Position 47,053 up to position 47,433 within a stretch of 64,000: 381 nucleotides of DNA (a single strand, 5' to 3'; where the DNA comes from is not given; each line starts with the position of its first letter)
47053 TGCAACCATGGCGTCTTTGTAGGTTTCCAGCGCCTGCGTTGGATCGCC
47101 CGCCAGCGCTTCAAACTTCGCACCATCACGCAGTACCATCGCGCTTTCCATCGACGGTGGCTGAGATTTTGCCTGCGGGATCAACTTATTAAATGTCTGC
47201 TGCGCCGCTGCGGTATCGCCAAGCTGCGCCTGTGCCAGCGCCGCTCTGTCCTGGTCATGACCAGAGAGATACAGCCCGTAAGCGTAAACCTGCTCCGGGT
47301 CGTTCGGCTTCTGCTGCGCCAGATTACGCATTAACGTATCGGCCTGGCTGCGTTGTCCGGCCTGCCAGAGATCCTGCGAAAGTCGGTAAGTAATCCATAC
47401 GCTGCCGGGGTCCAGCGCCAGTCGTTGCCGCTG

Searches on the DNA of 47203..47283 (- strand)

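Call 29: search_dna_similar(query=window:47203-47283:-, collection=ecoli_genomes, mode=near, max_rows=10)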
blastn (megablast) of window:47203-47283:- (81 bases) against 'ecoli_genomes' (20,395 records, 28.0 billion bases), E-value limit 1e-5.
Records with a match: 5377; places in all: 5387; records where one place covers at least 80% of the query: 2605.
Genomes with a match: 5276 of 5426; with a place that covers at least 80% of the query: 2595. Places per genome that has any: lowest 1, median 1, highest 3. On chromosomes: 5279 places; on plasmids: 108.
Best place of each record, by identity: >=99% 1564; 95-99% 3813.
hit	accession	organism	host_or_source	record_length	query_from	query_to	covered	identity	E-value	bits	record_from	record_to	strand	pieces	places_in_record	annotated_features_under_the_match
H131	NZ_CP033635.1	Escherichia coli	chicken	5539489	1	81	100%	100.0%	1e-16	169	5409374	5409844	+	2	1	bcsC: cellulose synthase complex outer membrane protein BcsC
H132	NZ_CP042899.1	Escherichia coli strain CFSAN061763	missing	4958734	1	81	100%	100.0%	1e-16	169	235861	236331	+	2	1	bcsC: cellulose synthase complex outer membrane protein BcsC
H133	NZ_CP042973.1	Escherichia coli strain CFSAN061768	missing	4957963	1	81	100%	100.0%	1e-16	169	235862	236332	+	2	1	bcsC: cellulose synthase complex outer membrane protein BcsC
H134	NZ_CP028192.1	Escherichia coli strain CFSAN018748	tissue and/or biological fluid swine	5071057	1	81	100%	100.0%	1e-16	169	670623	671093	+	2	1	bcsC: cellulose synthase complex outer membrane protein BcsC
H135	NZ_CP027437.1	Escherichia coli strain 2012C-4221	missing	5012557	1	81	100%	100.0%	1e-16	169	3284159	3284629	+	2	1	bcsC: cellulose synthase complex outer membrane protein BcsC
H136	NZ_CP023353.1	Escherichia coli strain 746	canine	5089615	1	81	100%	100.0%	1e-16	169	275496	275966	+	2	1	bcsC: cellulose synthase complex outer membrane protein BcsC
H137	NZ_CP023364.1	Escherichia coli strain 144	canine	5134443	1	81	100%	100.0%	1e-16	169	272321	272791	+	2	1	bcsC: cellulose synthase complex outer membrane protein BcsC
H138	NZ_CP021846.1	Escherichia coli strain EC1515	Homo sapiens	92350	1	81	100%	100.0%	1e-16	169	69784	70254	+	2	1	bcsC: cellulose synthase complex outer membrane protein BcsC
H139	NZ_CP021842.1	Escherichia coli strain EC974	Homo sapiens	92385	1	81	100%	100.0%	1e-16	169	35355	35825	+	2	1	bcsC: cellulose synthase complex outer membrane protein BcsC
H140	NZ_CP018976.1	Escherichia coli strain Ecol_545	Homo sapiens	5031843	1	81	100%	100.0%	1e-16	169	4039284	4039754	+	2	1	bcsC: cellulose synthase complex outer membrane protein BcsC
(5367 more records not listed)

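Call 60: search_dna_similar(query=window:47203-47283:-, collection=ecoli_genomes, mode=near, max_rows=60, max_evalue=1e-25, rows=spread)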
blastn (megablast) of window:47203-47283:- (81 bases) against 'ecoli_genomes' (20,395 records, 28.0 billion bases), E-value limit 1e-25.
Records with a match: 93; places in all: 93; records where one place covers at least 80% of the query: 93.
Genomes with a match: 93 of 5426; with a place that covers at least 80% of the query: 93. Places per genome that has any: lowest 1, median 1, highest 1. On chromosomes: 93 places; on plasmids: 0.
Best place of each record, by identity: >=99% 93.
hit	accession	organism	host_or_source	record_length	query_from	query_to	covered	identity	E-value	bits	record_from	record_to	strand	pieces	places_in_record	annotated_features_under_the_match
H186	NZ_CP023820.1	Escherichia coli strain 7/2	Homo sapiens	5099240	1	81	100%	100.0%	6e-34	150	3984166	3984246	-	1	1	bcsC: cellulose synthase complex outer membrane protein BcsC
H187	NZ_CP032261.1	Escherichia coli strain AR_0067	missing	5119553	1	81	100%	100.0%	6e-34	150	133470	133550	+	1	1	bcsC: cellulose synthase complex outer membrane protein BcsC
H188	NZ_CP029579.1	Escherichia coli strain DA33137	Homo sapiens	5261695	1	81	100%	100.0%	6e-34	150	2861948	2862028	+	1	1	bcsC: cellulose synthase complex outer membrane protein BcsC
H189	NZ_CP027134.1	Escherichia coli strain AR_0372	missing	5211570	1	81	100%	100.0%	6e-34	150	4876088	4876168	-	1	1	bcsC: cellulose synthase complex outer membrane protein BcsC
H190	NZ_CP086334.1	Escherichia coli strain EBJ003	Homo sapiens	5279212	1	81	100%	100.0%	6e-34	150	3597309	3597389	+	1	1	bcsC: cellulose synthase complex outer membrane protein BcsC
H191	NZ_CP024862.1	Escherichia coli strain AR_0015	missing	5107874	1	81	100%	100.0%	6e-34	150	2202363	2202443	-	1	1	bcsC: cellulose synthase complex outer membrane protein BcsC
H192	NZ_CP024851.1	Escherichia coli strain AR_0006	missing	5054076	1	81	100%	100.0%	6e-34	150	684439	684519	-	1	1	bcsC: cellulose synthase complex outer membrane protein BcsC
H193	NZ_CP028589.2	Escherichia coli strain WCHEC4533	Homo sapiens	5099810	1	81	100%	100.0%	6e-34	150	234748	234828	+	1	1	bcsC: cellulose synthase complex outer membrane protein BcsC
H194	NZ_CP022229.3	Escherichia coli strain WCHEC96200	Homo sapiens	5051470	1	81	100%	100.0%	6e-34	150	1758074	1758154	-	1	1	bcsC: cellulose synthase complex outer membrane protein BcsC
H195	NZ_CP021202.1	Escherichia coli strain Z1002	Homo sapiens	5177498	1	81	100%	100.0%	6e-34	150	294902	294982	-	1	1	bcsC: cellulose synthase complex outer membrane protein BcsC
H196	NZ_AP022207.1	Escherichia coli strain WP7-S18-ESBL-09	-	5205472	1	81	100%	100.0%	6e-34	150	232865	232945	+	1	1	bcsC: cellulose synthase complex outer membrane protein BcsC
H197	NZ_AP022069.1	Escherichia coli strain WP4-W18-ESBL-09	-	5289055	1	81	100%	100.0%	6e-34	150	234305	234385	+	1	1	bcsC: cellulose synthase complex outer membrane protein BcsC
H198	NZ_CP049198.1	Escherichia coli strain E686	Homo sapiens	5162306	1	81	100%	100.0%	6e-34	150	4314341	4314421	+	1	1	bcsC: cellulose synthase complex outer membrane protein BcsC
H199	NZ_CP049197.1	Escherichia coli strain E597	dog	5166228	1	81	100%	100.0%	6e-34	150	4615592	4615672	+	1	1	bcsC: cellulose synthase complex outer membrane protein BcsC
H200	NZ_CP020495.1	Escherichia coli strain 103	Homo sapiens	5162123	1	81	100%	100.0%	6e-34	150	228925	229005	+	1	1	bcsC: cellulose synthase complex outer membrane protein BcsC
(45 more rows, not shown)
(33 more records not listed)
